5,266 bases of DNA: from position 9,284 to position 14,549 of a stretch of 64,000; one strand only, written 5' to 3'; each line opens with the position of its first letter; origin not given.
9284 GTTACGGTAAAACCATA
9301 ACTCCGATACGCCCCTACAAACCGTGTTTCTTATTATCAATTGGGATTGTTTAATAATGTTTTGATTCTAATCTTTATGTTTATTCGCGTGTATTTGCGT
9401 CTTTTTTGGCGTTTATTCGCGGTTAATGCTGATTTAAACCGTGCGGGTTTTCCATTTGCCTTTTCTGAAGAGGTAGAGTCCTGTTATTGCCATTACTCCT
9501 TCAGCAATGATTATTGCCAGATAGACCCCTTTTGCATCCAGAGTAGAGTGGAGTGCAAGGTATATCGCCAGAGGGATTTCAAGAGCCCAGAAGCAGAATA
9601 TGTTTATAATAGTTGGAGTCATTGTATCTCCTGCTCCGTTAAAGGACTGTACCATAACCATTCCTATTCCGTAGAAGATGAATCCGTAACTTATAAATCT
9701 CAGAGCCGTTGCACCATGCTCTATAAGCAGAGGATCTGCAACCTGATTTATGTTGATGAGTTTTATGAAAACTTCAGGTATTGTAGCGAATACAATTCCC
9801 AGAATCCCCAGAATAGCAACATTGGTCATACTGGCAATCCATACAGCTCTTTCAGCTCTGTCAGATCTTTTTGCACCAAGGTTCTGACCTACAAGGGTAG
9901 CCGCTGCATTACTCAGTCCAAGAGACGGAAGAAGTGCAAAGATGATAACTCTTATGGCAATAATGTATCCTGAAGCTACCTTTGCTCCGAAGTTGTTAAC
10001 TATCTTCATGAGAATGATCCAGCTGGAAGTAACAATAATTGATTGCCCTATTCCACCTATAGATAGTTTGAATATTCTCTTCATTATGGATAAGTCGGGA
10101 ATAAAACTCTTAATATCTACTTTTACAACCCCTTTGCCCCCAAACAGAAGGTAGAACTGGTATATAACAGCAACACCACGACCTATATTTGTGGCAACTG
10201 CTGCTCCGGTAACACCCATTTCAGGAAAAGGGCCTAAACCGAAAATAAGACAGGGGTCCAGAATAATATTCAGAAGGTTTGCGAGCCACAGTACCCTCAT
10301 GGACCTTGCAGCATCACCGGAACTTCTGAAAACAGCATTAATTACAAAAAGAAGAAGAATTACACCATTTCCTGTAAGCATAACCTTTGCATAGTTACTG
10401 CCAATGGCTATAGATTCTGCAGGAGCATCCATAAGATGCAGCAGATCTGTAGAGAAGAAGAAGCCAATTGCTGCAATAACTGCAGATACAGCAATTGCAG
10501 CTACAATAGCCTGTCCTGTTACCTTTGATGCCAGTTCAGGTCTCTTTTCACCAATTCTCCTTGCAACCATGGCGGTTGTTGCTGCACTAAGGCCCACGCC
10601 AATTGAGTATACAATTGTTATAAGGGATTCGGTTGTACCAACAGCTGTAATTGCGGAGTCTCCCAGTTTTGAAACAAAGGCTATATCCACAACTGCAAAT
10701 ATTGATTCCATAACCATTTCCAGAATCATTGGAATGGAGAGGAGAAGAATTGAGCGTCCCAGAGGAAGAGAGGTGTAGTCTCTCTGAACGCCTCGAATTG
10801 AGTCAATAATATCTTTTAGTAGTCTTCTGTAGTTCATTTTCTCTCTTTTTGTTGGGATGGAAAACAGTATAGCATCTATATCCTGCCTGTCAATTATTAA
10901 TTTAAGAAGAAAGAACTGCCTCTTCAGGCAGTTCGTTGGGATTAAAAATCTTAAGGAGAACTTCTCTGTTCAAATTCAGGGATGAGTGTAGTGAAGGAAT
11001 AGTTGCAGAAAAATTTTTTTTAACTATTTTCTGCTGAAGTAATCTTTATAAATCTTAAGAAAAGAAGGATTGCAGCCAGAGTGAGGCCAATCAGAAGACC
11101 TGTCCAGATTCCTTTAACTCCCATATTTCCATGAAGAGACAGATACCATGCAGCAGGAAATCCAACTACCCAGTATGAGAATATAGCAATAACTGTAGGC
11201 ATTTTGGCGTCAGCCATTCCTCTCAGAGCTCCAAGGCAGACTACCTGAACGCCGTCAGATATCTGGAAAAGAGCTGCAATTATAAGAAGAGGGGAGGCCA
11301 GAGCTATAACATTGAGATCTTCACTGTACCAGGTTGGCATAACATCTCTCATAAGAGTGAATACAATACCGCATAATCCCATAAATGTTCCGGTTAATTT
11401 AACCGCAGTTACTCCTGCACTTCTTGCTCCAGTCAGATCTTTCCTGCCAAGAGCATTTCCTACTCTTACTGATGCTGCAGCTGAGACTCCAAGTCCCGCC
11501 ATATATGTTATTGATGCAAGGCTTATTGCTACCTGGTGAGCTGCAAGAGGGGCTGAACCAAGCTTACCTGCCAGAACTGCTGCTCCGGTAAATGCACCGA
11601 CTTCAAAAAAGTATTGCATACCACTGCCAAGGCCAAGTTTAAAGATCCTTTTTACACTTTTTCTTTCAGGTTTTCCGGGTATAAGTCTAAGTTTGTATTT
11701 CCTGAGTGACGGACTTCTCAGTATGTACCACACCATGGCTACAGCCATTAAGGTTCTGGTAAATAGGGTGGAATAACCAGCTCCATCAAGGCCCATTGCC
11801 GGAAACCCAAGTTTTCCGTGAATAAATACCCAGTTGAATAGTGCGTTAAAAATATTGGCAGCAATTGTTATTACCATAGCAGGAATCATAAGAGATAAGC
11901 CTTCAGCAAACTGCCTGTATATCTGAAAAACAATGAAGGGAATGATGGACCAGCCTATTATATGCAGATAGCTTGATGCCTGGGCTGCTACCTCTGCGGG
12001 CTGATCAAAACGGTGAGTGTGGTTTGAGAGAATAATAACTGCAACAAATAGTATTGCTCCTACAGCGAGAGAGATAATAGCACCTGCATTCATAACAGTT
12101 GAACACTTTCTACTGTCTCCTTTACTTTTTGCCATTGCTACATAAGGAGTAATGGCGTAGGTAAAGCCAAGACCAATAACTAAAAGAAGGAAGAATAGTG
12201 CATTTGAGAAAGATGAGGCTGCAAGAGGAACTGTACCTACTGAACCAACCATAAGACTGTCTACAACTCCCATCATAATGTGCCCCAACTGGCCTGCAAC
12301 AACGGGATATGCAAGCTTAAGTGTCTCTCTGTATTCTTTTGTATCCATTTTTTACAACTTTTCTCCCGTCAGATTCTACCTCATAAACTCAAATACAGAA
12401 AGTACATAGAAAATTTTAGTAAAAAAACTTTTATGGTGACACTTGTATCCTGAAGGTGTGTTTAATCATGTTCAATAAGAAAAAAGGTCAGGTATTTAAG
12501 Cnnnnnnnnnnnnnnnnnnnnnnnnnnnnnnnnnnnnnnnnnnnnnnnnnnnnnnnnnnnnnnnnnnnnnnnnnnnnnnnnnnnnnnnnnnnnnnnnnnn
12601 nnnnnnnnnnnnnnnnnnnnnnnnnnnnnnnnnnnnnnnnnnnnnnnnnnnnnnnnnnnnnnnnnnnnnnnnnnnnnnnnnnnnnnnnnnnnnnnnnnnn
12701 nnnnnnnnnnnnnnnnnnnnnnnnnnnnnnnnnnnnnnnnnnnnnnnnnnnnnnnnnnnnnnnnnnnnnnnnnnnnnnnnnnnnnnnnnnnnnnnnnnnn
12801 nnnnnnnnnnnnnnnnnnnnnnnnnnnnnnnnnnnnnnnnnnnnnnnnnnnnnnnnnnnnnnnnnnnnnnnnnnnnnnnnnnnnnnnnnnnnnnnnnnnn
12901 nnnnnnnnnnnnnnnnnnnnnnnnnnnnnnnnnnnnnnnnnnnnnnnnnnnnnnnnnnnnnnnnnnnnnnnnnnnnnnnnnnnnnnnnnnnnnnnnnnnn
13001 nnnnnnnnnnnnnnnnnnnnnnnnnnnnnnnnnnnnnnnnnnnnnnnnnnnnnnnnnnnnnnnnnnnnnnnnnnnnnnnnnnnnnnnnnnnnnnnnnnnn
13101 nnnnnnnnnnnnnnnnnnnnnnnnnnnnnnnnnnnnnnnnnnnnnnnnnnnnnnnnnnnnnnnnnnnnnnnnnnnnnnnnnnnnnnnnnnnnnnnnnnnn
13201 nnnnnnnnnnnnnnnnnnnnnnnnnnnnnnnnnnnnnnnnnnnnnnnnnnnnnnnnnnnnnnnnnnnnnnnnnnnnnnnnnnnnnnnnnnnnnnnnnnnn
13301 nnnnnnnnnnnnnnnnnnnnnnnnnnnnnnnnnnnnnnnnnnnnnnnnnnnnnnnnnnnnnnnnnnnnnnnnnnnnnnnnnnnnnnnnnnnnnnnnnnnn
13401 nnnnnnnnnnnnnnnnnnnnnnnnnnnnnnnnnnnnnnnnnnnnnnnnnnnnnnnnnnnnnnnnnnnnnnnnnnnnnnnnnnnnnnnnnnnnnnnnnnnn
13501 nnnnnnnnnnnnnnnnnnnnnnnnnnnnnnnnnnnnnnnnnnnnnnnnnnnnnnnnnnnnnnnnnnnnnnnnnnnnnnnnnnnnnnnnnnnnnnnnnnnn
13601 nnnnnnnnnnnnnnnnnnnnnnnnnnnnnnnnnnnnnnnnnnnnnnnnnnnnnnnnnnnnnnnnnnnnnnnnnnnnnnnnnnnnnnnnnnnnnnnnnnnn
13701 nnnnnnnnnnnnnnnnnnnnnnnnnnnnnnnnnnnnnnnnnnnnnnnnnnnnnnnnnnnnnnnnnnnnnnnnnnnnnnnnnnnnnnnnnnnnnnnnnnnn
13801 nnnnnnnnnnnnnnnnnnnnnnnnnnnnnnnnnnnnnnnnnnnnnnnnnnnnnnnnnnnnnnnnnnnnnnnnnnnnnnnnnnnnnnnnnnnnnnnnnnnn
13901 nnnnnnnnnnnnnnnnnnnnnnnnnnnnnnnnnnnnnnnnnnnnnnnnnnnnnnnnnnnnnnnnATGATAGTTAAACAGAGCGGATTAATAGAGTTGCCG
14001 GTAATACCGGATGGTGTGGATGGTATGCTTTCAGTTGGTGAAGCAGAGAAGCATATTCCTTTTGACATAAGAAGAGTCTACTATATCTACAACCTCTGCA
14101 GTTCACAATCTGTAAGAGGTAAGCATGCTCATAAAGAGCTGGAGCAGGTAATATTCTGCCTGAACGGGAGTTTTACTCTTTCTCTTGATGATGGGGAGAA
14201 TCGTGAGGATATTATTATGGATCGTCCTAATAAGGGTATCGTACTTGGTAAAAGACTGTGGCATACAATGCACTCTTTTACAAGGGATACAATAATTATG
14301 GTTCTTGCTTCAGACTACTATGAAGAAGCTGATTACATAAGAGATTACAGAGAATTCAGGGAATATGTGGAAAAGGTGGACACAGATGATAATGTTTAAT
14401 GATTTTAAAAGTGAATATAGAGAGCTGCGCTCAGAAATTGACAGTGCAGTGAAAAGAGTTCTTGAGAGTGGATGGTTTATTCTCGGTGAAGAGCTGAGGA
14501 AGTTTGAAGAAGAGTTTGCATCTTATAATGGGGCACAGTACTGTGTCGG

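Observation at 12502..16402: Arn/Gtr-like lipid-carrier glycosylation module predicted to transfer a 3-amino-3,6-dideoxyhexose to an envelope acceptor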

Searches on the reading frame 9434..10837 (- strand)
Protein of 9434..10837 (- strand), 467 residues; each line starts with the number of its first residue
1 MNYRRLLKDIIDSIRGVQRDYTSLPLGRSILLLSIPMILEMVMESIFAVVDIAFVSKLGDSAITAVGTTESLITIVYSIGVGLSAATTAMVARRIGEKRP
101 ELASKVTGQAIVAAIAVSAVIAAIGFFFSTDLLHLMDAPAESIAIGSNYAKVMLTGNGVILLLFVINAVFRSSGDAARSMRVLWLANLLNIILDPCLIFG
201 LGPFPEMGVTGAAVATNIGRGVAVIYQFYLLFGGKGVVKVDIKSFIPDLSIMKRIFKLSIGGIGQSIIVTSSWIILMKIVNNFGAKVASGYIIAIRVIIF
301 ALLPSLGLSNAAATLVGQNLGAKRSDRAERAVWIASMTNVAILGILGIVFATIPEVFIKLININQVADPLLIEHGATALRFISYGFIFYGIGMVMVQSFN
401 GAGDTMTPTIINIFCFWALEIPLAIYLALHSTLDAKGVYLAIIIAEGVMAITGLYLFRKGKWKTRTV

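Call 3: search_protein_families(library=pfam, proteins=[window:9434-10837:-], max_evalue=0.01)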
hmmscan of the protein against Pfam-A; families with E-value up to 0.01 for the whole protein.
window:9434-10837:- (467 aa): 1 family
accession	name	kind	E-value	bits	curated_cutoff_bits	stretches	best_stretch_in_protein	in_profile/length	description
PF01554.23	MatE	-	4e-54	183.1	24.9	2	36-195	1-160/161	MatE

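Call 4: search_protein_families(library=ncbifam, proteins=[window:9434-10837:-], max_evalue=0.01)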
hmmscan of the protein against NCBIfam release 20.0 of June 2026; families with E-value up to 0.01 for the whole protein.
window:9434-10837:- (467 aa): 11 families
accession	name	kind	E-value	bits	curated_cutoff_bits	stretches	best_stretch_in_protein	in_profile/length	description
TIGR00797.1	matE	subfamily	7.5e-75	252.3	147.4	1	36-438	1-395/396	MATE family efflux transporter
NF041801.1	MATE_SolL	equivalog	6.4e-59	199.9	780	1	28-464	20-453/458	solanimycin export family MATE transporter SolL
NF000131.1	MATE_multi_MepA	equivalog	2.6e-30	106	850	1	25-454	13-431/451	multidrug efflux MATE transporter MepA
NF007562.1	PRK10189.1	equivalog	6.2e-25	87.9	465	1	24-463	23-463/470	EmmdR/YeeO family multidrug/toxin efflux MATE transporter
NF052396.1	MATE_WgkD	equivalog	1.2e-23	83.8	510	1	33-452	8-418/428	tryglysin-associated MATE efflux transporter WgkD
NF007130.1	PRK09575.1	equivalog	2.4e-20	73.2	445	1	32-451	10-421/435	MATE family efflux transporter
NF001214.0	PRK00187.1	equivalog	1.3e-19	70.5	449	1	29-452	11-436/464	NorM family multidrug efflux MATE transporter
NF000217.1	MATE_multi_FepA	equivalog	7.1e-15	55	900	1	34-459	21-437/443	multidrug efflux MATE transporter FepA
NF041358.1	GntT_guanitoxin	equivalog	7.4e-09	35.1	525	1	32-366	17-350/438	guanitoxin biosynthesis MATE family efflux transporter GntT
NF045539.1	MATE_efflux1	equivalog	2.2e-08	33.7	350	1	34-405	6-362/411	MATE family Na+-driven efflux transporter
NF000263.1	MATE_multi_NorM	equivalog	0.0014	18.2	950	1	30-455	20-443/459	multidrug efflux MATE transporter NorM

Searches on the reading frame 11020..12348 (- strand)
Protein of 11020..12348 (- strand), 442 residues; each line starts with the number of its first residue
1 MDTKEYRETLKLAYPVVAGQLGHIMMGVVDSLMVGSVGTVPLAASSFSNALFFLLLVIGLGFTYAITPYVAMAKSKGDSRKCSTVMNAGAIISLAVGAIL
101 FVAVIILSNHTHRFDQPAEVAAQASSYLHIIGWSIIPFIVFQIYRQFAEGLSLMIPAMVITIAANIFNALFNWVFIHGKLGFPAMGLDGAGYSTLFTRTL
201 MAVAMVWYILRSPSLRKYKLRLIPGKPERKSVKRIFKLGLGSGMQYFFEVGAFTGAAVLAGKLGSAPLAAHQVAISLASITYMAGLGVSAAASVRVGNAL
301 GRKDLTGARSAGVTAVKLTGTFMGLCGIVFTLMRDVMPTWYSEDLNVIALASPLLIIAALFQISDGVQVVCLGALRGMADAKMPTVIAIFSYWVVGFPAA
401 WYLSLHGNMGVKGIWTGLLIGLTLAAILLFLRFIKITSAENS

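Call 3: search_protein_families(library=pfam, proteins=[window:11020-12348:-], max_evalue=0.01)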
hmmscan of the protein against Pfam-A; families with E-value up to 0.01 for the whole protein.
window:11020-12348:- (442 aa): 1 family
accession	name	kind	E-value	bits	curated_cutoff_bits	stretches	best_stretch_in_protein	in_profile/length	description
PF01554.23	MatE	-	3.4e-52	176.8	24.9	2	244-401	4-160/161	MatE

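Call 4: search_protein_families(library=ncbifam, proteins=[window:11020-12348:-], max_evalue=0.01)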
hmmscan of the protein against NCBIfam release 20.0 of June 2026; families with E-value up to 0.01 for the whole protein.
window:11020-12348:- (442 aa): 6 families
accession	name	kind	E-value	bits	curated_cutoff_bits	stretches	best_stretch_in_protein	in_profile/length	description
TIGR00797.1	matE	subfamily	2e-84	283.8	147.4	1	15-415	1-396/396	MATE family efflux transporter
NF001214.0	PRK00187.1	equivalog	7.8e-79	265.8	449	1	3-433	6-441/464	NorM family multidrug efflux MATE transporter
NF000263.1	MATE_multi_NorM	equivalog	5.1e-49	167.9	950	1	4-431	15-443/459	multidrug efflux MATE transporter NorM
NF041801.1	MATE_SolL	equivalog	1.9e-31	109.4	780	1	7-434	20-447/458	solanimycin export family MATE transporter SolL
NF052396.1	MATE_WgkD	equivalog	1.4e-22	80.3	510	1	8-382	4-373/428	tryglysin-associated MATE efflux transporter WgkD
NF007562.1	PRK10189.1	equivalog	6.4e-21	74.6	465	1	6-433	26-457/470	EmmdR/YeeO family multidrug/toxin efflux MATE transporter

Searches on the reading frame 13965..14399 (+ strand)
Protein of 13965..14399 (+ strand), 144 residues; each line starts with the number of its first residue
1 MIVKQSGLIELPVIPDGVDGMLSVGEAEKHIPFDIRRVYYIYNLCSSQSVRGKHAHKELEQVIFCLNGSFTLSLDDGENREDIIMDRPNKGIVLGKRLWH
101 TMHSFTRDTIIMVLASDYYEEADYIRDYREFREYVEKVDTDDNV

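Call 3: search_protein_families(library=pfam, proteins=[window:13965-14399:+], max_evalue=0.01)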
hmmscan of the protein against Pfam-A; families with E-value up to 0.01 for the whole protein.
window:13965-14399:+ (144 aa): 1 family
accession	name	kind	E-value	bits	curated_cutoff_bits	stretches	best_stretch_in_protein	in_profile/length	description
PF05523.17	FdtA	-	4.6e-46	156.3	23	1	6-135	3-130/131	WxcM-like, C-terminal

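Call 4: search_protein_families(library=ncbifam, proteins=[window:13965-14399:+], max_evalue=0.01)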
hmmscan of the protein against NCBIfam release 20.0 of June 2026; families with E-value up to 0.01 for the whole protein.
window:13965-14399:+ (144 aa): 1 family
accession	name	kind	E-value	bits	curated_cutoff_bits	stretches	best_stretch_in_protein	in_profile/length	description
TIGR04366.1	cupin_WbuC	subfamily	0.0036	17.2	42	1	43-115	39-115/132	WbuC family cupin fold metalloprotein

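Call 34: search_solved_structures(query=window:13965-14399:+, max_evalue=0.001, show_alignments=2)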
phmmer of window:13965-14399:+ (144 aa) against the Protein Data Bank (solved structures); distinct sequences matched with E-value up to 0.001: 12.
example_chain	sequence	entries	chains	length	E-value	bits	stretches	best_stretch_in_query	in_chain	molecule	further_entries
2pa7_A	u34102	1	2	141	5.6e-38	133.1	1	16-140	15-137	DTDP-6-deoxy-3,4-keto-hexulose isomerase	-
2pae_A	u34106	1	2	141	5.4e-37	130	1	16-140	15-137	DTDP-6-deoxy-3,4-keto-hexulose isomerase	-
2pak_A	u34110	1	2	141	5.4e-37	129.9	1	16-140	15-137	DTDP-6-deoxy-3,4-keto-hexulose isomerase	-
2pam_A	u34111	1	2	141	5.2e-36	126.8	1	16-140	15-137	DTDP-6-deoxy-3,4-keto-hexulose isomerase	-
7n67_A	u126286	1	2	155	6.5e-32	113.5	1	21-135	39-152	FdtA domain-containing protein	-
4zu4_A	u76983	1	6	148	5.7e-31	110.4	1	17-133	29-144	WxcM-like protein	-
4mzu_A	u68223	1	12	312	1.9e-30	108.8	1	17-136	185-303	WxcM-like protein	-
5tpu_A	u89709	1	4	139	5.2e-30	107.3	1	3-134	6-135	Putative uncharacterized protein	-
4zu7_A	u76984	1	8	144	5.3e-27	97.5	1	20-132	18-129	QdtA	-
5tpv_A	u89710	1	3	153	1e-26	96.6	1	19-134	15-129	WlaRA, TDP-fucose-3,4-ketoisomerase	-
4o9e_A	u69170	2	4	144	6.9e-26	93.9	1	20-132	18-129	QdtA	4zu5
4o9g_A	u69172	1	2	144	6.5e-25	90.8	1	20-132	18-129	QdtA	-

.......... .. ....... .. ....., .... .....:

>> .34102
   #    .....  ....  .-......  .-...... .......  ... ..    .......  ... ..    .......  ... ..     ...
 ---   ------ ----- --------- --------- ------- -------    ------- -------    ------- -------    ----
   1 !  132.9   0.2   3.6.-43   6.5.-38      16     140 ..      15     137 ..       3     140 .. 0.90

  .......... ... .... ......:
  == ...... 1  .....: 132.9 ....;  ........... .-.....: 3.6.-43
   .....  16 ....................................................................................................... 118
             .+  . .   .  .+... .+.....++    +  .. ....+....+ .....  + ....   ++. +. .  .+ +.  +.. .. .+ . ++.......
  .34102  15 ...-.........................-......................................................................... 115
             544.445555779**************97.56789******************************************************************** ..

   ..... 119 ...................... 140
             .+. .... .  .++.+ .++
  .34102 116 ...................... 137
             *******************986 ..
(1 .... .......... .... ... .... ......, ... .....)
